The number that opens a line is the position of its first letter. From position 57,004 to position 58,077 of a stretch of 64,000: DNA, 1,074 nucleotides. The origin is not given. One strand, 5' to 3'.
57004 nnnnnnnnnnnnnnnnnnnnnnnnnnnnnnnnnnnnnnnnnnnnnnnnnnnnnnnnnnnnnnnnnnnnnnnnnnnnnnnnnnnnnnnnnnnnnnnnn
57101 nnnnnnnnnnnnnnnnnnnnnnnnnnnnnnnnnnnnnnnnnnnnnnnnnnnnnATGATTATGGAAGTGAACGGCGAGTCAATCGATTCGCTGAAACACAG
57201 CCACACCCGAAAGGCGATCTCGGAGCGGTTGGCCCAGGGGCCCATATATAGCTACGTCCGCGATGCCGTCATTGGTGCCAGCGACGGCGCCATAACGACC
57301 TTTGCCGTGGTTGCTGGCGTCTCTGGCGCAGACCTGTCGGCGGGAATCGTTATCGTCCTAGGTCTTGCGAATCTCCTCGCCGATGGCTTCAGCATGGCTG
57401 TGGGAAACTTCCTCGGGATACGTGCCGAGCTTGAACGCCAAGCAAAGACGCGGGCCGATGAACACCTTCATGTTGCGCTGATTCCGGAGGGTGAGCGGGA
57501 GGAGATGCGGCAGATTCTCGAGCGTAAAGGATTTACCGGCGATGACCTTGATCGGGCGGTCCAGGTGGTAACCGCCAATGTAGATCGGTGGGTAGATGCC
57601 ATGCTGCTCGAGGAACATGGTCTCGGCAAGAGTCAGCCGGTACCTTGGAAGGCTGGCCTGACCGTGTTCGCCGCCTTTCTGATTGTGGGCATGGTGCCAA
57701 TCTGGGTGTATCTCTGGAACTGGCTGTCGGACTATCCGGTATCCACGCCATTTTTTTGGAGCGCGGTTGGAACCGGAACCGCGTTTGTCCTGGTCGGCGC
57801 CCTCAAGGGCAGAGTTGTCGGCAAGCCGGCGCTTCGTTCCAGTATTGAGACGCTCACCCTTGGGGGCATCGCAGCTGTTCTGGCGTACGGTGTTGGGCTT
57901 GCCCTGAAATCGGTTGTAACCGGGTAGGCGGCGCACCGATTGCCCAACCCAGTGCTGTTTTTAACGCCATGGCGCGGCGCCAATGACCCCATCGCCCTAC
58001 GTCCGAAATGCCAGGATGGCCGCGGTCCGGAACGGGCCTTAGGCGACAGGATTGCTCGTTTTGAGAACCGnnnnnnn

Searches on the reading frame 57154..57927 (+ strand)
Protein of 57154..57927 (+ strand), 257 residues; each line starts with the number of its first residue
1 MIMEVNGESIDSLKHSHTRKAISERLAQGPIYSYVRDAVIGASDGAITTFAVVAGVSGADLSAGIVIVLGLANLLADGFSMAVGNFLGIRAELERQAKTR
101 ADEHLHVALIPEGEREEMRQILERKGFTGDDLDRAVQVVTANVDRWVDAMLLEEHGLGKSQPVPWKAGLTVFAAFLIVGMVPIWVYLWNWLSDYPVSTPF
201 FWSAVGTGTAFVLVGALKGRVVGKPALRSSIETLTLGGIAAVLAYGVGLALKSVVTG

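Call 18: find_related_loci(query=window:57154-57927:+, collection=genome_contigs, flank=6000)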
Query window:57154-57927:+ (257 aa) in genome_contigs; peptide patterns used: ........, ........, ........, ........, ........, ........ (x = any residue, [..] = any of these).
599 stretches matched a pattern (row limit reached: there are more); 485 encode a relative of the query (tblastn E <= 1e-3); the best 80 are kept; 80 distinct loci.
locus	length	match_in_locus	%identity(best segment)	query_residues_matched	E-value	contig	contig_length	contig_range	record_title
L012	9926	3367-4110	52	10-257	3e-87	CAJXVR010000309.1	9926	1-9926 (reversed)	MAG TPA_asm: uncultured Verrucomicrobia bacterium isolate SRR3933246_bin.8_MetaBAT_v2.12.1_MAG genome assembly, contig:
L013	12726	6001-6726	55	11-252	8e-86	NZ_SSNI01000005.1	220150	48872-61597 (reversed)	Pontibacter pamirensis strain TRT317 Scaffold5_1, whole genome shotgun sequence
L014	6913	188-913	55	14-255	2e-81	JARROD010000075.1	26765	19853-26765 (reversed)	MAG: Exilibacterium sp. isolate Spart_141_MAG scaffold_379, whole genome shotgun sequence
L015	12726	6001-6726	54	13-254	2e-81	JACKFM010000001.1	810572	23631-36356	MAG: Candidatus Omnitrophota bacterium isolate HK-STAS-OMNI-5 HK-STAS-OMNI-5_1, whole genome shotgun sequence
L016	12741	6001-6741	53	3-248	5e-81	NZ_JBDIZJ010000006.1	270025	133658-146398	Pontibacter chitinilyticus strain KCTC 52914 NODE_6_length_270025_cov_20.621420, whole genome shotgun sequence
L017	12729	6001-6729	53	9-249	4e-80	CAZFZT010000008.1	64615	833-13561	MAG TPA_asm: uncultured Isosphaeraceae bacterium isolate SRP193661_co2_124 genome assembly, contig: NODE_433_length_6461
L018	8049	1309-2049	51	10-254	1e-79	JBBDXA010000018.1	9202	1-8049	MAG: Phycisphaeraceae bacterium isolate LejiaD_62_11 Lejia_D_11075_length_9202_cov_6, whole genome shotgun sequence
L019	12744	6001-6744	51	8-255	4e-79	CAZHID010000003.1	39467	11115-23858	MAG TPA_asm: uncultured Planctomycetia bacterium isolate SRP285395_co1_64 genome assembly, contig: NODE_1345_length_3946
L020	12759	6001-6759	54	5-256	3e-79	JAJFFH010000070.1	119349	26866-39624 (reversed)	MAG: Planctomycetota bacterium isolate OFTM341 OFTM341_69, whole genome shotgun sequence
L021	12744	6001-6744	52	8-255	8e-79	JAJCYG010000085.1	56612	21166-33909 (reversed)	MAG: Actinomycetes bacterium isolate OFTM219 OFTM219_84, whole genome shotgun sequence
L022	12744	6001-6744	52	8-255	1e-78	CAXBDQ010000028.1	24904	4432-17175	MAG TPA_asm: uncultured Porticoccus sp. isolate ERR2762127_binner13_Refined_46 genome assembly, contig: ERZ3421847.956,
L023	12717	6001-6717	57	17-255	5e-78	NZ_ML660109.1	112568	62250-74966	Exilibacterium tricleocarpae strain R142 Scaffold23, whole genome shotgun sequence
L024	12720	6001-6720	59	17-256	3e-78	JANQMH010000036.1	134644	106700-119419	MAG: Exilibacterium sp. isolate PL25a_bin.9 k99_5415082, whole genome shotgun sequence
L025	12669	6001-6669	55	11-233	3e-78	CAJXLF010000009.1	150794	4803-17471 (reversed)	MAG TPA_asm: uncultured Salinisphaerales bacterium isolate SRR6201692_bin.26_MetaBAT_v2.12.1_MAG genome assembly, contig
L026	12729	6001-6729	53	13-255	6e-78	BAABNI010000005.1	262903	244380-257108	MAG: Candidatus Pelagadaptatus aseana SJ0813 DNA, sequence05, whole genome shotgun sequence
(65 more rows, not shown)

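Call 27: search_protein_families(library=pfam, proteins=[window:57154-57927:+], max_evalue=0.00001)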
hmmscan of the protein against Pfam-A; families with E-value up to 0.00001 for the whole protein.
window:57154-57927:+ (257 aa): 1 family
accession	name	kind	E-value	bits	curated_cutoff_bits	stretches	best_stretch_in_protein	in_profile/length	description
PF01988.24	VIT1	-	4.6e-58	197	28.1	1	35-248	1-213/214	VIT family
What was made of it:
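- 57154..57927 (+): Divergent neighbour, a VIT1/CCC1-family iron/manganese transporter gene (host gene under purifying selection). PF01988, E 4.6e-58 (call 27).
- Checked: Upstream: only 108 nt (57046-57153) separate the ATG from the divergent gene at 57154-57927, which is VIT1 (PF01988, E 4.6e-58, call 27).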
